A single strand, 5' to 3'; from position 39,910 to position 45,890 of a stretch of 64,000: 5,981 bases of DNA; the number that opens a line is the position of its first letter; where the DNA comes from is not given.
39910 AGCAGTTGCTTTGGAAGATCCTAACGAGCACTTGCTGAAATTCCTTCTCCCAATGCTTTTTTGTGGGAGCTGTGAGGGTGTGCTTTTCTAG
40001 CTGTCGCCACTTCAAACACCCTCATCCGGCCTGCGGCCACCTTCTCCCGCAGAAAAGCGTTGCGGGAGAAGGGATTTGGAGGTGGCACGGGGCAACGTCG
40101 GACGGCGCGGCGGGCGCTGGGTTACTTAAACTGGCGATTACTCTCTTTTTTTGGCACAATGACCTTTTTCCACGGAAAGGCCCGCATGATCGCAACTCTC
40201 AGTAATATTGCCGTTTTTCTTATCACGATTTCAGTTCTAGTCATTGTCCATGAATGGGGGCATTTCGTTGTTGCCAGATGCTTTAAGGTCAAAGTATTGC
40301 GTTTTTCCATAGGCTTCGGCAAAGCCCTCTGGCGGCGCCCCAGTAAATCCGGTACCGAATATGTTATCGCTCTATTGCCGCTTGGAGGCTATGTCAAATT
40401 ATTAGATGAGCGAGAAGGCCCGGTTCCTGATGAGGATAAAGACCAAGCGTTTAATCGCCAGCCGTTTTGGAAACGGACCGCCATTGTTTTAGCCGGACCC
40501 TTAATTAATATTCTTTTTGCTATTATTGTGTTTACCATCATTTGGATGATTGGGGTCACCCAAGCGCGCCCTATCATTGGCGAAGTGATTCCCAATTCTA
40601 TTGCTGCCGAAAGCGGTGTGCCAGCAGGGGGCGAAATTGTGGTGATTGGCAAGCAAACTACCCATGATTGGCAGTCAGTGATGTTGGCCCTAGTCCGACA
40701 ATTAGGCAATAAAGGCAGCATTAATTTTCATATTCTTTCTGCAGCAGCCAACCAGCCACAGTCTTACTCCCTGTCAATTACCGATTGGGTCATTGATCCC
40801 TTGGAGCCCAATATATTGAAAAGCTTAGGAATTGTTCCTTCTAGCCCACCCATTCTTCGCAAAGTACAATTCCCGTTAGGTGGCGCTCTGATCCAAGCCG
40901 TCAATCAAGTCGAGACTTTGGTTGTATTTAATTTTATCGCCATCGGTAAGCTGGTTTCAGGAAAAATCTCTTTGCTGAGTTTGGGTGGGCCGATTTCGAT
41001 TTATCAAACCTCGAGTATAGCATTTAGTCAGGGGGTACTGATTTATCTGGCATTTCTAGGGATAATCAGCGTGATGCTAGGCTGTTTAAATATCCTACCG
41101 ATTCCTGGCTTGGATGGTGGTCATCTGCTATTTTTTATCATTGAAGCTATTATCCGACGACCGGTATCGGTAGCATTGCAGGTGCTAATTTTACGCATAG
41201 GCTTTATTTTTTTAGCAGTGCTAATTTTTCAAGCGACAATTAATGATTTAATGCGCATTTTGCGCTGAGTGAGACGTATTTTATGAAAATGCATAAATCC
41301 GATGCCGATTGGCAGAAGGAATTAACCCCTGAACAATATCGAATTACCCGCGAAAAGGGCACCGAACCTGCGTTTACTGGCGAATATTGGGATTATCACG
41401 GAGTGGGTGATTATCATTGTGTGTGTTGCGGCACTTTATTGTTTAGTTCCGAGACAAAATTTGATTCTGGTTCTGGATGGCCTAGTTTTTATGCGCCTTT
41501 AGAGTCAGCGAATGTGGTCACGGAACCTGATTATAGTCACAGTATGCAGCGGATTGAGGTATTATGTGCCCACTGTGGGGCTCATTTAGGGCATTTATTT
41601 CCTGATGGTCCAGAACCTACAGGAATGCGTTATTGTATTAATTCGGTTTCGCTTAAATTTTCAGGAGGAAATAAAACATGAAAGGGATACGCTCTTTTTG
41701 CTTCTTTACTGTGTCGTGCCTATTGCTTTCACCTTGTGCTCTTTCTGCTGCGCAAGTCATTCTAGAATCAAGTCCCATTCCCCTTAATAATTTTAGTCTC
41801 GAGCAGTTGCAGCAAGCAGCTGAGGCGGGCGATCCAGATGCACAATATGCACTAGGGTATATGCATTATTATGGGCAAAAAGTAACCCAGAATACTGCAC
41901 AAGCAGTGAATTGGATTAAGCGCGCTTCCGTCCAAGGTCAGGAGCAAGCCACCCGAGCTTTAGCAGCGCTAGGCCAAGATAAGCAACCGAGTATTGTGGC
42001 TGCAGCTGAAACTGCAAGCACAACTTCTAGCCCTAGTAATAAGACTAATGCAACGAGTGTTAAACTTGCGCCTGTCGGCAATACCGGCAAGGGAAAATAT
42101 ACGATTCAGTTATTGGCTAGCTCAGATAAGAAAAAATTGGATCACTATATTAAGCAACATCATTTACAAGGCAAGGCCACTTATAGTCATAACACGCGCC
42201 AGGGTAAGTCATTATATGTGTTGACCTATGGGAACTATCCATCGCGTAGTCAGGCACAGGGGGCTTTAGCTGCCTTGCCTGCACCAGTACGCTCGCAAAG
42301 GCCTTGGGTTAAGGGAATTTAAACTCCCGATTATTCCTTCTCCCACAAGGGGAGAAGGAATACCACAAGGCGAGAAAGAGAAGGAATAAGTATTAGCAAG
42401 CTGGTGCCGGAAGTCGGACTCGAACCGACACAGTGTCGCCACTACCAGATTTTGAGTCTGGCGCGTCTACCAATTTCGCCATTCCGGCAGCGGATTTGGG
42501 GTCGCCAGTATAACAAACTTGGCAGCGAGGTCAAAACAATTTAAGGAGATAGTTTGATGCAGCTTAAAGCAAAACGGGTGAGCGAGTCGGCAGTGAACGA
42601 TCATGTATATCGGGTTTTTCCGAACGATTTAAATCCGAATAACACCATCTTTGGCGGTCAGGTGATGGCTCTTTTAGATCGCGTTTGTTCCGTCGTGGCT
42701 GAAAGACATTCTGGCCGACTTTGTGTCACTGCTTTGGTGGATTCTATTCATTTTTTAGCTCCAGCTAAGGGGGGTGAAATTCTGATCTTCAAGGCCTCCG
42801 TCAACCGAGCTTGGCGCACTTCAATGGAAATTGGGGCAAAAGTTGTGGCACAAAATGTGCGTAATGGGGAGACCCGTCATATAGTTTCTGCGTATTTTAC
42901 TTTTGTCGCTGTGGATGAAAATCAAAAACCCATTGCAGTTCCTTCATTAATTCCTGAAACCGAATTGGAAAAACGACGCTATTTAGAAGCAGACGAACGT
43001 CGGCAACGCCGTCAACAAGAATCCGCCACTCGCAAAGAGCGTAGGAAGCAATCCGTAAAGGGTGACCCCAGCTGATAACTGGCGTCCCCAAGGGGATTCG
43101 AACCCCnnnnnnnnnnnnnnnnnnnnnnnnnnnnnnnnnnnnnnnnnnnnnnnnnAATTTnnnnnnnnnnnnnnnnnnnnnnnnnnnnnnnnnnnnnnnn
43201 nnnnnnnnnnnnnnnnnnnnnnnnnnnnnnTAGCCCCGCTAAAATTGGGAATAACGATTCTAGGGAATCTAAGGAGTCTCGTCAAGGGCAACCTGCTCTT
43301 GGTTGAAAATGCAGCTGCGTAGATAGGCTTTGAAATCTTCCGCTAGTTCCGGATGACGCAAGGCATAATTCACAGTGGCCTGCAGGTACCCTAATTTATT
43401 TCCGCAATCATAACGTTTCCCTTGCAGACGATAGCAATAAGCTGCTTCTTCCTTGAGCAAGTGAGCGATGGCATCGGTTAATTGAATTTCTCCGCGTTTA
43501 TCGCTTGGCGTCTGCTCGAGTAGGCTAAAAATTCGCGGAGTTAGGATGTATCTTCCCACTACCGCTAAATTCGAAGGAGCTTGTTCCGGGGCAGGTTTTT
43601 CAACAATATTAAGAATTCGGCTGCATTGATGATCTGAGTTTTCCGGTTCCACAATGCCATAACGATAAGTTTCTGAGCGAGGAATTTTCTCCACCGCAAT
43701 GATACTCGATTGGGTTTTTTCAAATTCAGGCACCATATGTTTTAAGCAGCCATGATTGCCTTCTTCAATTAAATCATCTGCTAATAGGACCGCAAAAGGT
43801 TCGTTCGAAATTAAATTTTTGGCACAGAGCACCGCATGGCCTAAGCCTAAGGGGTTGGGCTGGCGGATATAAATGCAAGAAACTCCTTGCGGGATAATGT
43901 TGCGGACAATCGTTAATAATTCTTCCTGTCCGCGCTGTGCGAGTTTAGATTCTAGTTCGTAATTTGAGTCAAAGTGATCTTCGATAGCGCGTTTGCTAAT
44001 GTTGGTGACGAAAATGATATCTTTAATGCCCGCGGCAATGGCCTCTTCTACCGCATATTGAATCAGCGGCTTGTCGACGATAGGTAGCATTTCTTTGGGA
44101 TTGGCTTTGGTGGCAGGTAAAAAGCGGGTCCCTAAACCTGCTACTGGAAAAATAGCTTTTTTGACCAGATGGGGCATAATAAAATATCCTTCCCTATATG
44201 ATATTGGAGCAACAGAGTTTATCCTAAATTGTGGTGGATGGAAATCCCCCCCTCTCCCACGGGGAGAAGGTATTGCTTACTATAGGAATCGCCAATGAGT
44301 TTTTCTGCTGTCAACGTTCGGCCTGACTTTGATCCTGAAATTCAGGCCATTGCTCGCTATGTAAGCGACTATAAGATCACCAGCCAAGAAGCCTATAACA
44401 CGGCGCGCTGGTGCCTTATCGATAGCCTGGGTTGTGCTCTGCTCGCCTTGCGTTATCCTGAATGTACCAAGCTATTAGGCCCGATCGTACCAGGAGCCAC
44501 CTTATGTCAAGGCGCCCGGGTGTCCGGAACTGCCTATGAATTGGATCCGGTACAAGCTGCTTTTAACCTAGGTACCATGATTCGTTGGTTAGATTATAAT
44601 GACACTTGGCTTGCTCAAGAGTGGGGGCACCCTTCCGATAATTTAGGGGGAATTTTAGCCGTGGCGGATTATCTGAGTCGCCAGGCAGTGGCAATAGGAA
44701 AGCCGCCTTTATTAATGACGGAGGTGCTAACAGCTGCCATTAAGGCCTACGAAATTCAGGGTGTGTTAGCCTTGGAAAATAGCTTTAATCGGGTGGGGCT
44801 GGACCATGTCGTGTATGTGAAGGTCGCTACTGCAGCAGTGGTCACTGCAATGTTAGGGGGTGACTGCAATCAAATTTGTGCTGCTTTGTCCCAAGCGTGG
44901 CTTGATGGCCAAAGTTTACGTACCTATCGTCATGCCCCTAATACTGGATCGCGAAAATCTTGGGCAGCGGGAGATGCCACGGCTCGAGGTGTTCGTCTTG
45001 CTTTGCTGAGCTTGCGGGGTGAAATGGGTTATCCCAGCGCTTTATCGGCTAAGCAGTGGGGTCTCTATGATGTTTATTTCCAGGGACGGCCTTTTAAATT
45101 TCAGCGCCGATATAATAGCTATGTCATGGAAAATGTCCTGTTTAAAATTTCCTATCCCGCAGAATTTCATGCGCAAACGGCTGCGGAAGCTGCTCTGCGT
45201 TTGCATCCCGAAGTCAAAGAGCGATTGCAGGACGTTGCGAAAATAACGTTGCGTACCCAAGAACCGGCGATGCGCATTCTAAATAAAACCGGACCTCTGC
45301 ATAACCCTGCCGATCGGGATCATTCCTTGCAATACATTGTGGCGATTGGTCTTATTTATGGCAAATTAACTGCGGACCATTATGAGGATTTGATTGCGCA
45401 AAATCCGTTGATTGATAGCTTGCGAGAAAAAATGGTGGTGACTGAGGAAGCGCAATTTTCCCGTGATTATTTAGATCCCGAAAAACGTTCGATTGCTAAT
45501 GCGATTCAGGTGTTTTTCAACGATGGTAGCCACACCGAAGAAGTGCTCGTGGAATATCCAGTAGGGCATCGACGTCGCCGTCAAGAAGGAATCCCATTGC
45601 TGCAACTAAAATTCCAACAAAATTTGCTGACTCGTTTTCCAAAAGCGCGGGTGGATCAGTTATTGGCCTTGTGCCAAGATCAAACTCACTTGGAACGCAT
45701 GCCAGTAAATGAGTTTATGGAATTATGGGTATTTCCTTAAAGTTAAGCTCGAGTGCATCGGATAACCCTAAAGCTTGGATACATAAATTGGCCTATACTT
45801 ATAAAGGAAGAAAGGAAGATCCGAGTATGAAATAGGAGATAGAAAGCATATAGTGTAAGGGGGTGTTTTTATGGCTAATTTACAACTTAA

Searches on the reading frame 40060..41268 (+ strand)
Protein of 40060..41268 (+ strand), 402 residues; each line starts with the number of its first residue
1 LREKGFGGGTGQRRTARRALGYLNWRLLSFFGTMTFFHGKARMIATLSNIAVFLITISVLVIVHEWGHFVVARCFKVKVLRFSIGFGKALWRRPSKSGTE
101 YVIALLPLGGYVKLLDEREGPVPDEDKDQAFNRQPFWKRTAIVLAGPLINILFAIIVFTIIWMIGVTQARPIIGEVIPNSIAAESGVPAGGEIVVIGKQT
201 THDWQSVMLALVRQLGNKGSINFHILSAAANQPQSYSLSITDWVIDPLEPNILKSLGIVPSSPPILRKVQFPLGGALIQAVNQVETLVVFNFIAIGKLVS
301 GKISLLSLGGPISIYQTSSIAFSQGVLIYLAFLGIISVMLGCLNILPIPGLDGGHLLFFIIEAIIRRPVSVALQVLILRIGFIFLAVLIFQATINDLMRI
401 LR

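Call 8: search_protein_families(library=pfam, proteins=[window:40060-41268:+], max_evalue=0.001)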
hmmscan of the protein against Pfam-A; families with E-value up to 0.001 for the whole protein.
window:40060-41268:+ (402 aa): 1 family
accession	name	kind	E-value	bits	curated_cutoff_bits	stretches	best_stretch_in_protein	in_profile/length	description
PF02163.28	Peptidase_M50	-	3.7e-62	210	27.2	1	53-388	2-221/221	Peptidase family M50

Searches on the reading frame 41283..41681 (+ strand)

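Call 8: search_protein_families(library=pfam, proteins=[window:41283-41681:+], max_evalue=0.001)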
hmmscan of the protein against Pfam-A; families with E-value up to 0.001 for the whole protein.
window:41283-41681:+ (132 aa): 1 family
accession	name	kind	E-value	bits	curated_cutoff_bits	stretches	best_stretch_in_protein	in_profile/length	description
PF01641.26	SelR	-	2.9e-51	172.8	24.9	1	14-127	1-115/116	SelR domain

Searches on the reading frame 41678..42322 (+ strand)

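Call 8: search_protein_families(library=pfam, proteins=[window:41678-42322:+], max_evalue=0.001)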
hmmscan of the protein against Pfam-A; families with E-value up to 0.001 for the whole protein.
window:41678-42322:+ (214 aa): 2 families
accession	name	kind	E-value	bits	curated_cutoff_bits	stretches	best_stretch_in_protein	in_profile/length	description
PF05036.18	SPOR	-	2e-14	54.1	21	1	138-212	2-75/76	SPOR domain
PF08238.18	Sel1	-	3.6e-09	37.3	30.7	1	53-84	1-32/36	Sel1 repeat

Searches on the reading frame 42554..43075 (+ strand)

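Call 8: search_protein_families(library=pfam, proteins=[window:42554-43075:+], max_evalue=0.001)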
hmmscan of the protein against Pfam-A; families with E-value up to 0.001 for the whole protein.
window:42554-43075:+ (173 aa): 1 family
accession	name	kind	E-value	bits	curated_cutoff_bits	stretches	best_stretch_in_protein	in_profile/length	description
PF03061.28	4HBT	-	3.3e-18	66.2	20.6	1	29-102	1-75/79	Thioesterase superfamily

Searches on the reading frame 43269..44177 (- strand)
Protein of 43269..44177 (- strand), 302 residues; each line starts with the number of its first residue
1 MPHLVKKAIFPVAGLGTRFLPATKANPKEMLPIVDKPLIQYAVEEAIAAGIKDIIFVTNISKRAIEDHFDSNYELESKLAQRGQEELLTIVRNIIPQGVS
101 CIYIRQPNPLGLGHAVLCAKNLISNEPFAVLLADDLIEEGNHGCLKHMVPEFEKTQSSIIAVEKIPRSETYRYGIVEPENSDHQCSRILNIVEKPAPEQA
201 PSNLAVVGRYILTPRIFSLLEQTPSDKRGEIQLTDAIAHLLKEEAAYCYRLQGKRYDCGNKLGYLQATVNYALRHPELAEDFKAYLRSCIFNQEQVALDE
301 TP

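Call 6: search_protein_families(library=pfam, proteins=[window:43269-44177:-], max_evalue=0.1)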
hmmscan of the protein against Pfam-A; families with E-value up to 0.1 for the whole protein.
window:43269-44177:- (302 aa): 4 families
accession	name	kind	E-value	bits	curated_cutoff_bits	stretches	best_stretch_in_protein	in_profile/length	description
PF00483.29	NTP_transferase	-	1.8e-33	116.6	21.2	1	12-271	6-242/245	Nucleotidyl transferase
PF12804.13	NTP_transf_3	-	0.00035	21.2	27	1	12-134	5-95/160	MobA-like NTP transferase domain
PF00535.33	Glycos_transf_2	-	0.041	14.2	23.3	1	86-163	40-114/168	Glycosyl transferase family 2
PF02348.25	CTP_transf_3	-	0.097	12.9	22.6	0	28-58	16-46/217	Cytidylyltransferase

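Call 7: search_protein_families(library=ncbifam, proteins=[window:43269-44177:-], max_evalue=0.1)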
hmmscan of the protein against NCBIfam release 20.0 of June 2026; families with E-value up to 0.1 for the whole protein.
window:43269-44177:- (302 aa): 30 families (the best 25 are shown)
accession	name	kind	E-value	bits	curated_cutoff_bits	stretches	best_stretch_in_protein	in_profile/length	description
TIGR01099.1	galU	equivalog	1.9e-113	378.4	326.8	1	5-267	1-261/261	UTP--glucose-1-phosphate uridylyltransferase GalU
NF009928.0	PRK13389.1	equivalog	3.5e-93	312.1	548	1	4-290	7-298/302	UTP--glucose-1-phosphate uridylyltransferase GalU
NF007516.0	PRK10122.1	equivalog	2.6e-82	276.3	534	1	7-286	5-291/297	UTP--glucose-1-phosphate uridylyltransferase GalF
TIGR01105.1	galF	equivalog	3.6e-78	262.7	659.2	1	7-282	5-287/297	GalU regulator GalF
TIGR01208.1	rmlA_long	equivalog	2.1e-41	142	320.25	1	7-268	1-231/353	glucose-1-phosphate thymidylyltransferase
TIGR03992.1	Arch_glmU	subfamily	1.9e-38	132.4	292.1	2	92-268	65-224/393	bifunctional sugar-1-phosphate nucleotidylyltransferase/acetyltransferase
NF041313.1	UDPGP_AglF_Halo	equivalog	1.7e-30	106.2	400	1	7-260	2-223/234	UTP--glucose-1-phosphate uridylyltransferase AglF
TIGR01207.1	rmlA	equivalog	1.6e-21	76.7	360.65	1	9-243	3-206/286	glucose-1-phosphate thymidylyltransferase RfbA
NF041173.1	Sug_nt_acttase_Thmprot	equivalog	7.4e-20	71.2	600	1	7-261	2-217/405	bifunctional sugar-1-phosphate nucleotidylyltransferase/acetyltransferase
NF012024.0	PRK15480.1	equivalog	2e-18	66.5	588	2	6-58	4-56/292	glucose-1-phosphate thymidylyltransferase RfbA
TIGR02091.1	glgC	equivalog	1.1e-10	41.2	424.9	1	13-278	8-266/364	glucose-1-phosphate adenylyltransferase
NF045761.1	NAMPUrTaseMurU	equivalog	4.9e-10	39.6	250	1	7-71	2-66/226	N-acetylmuramate alpha-1-phosphate uridylyltransferase MurU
NF010935.0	PRK14355.1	equivalog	1.7e-09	36.8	718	2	8-77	6-72/459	bifunctional UDP-N-acetylglucosamine diphosphorylase/glucosamine-1-phosphate N-acetyltransferase GlmU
NF052502.1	man1P_GTase_Rv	exception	2.1e-09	36.7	440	1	8-79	3-74/352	mannose-1-phosphate guanylyltransferase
TIGR01173.1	glmU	equivalog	2.5e-09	36.5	366.85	1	12-244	7-206/452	bifunctional UDP-N-acetylglucosamine diphosphorylase/glucosamine-1-phosphate N-acetyltransferase GlmU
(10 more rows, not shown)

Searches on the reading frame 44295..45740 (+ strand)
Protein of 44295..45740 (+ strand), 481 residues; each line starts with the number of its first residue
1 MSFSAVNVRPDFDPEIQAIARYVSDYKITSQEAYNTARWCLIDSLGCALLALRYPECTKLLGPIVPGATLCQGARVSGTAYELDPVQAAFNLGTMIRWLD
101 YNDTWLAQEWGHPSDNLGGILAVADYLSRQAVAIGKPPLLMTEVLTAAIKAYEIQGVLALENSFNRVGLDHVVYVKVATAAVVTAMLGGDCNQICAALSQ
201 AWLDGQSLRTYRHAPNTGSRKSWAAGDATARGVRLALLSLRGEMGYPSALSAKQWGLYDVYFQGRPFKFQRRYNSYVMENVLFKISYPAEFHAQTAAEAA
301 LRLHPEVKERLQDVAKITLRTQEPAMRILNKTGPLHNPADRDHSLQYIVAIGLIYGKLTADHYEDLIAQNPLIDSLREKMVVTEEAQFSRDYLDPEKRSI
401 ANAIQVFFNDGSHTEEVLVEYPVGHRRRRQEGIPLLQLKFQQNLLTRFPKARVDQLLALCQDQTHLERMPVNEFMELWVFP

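Call 6: search_protein_families(library=pfam, proteins=[window:44295-45740:+], max_evalue=0.1)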
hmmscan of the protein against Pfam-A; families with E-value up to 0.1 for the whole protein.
window:44295-45740:+ (481 aa): 2 families
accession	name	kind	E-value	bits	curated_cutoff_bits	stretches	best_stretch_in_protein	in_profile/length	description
PF03972.19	MmgE_PrpD_N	-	3.8e-91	305.1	32.1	1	17-270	1-244/244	MmgE/PrpD N-terminal domain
PF19305.4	MmgE_PrpD_C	-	3.1e-57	193.6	32.1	1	287-462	1-172/173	MmgE/PrpD C-terminal domain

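Call 7: search_protein_families(library=ncbifam, proteins=[window:44295-45740:+], max_evalue=0.1)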
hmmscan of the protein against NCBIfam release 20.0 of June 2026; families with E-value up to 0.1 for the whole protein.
window:44295-45740:+ (481 aa): 3 families
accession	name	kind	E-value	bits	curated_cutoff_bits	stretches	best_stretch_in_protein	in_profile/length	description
NF006943.0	PRK09425.1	equivalog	3e-255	847.4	575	1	4-479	4-479/480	bifunctional 2-methylcitrate dehydratase/aconitate hydratase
TIGR02330.1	prpD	equivalog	1.8e-242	805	458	1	13-479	1-467/468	2-methylcitrate dehydratase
NF042438.1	PrpD_hiGCgrampos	equivalog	2.7e-24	85.7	950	1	72-418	78-425/499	2-methylcitrate dehydratase PrpD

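Call 26: list_cluster_members(proteins=[window:44295-45740:+, window:43269-44177:-, window:41283-41681:+, window:40060-41268:+, window:46301-48463:-, window:50651-51934:-, window:51938-52375:-])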
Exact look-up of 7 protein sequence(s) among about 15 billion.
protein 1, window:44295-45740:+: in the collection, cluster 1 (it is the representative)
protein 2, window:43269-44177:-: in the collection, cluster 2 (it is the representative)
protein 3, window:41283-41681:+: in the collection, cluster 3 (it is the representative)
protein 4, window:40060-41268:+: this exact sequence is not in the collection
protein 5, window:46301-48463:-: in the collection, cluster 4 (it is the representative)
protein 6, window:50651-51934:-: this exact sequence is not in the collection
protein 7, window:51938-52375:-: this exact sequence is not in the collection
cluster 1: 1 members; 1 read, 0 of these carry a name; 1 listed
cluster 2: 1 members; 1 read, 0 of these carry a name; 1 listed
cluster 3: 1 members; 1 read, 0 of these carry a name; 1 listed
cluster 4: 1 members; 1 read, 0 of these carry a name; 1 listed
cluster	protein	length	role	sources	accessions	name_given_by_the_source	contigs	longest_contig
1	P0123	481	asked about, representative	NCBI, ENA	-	-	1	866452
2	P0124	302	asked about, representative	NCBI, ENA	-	-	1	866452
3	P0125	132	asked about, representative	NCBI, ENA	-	-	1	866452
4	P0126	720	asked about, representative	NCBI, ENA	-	-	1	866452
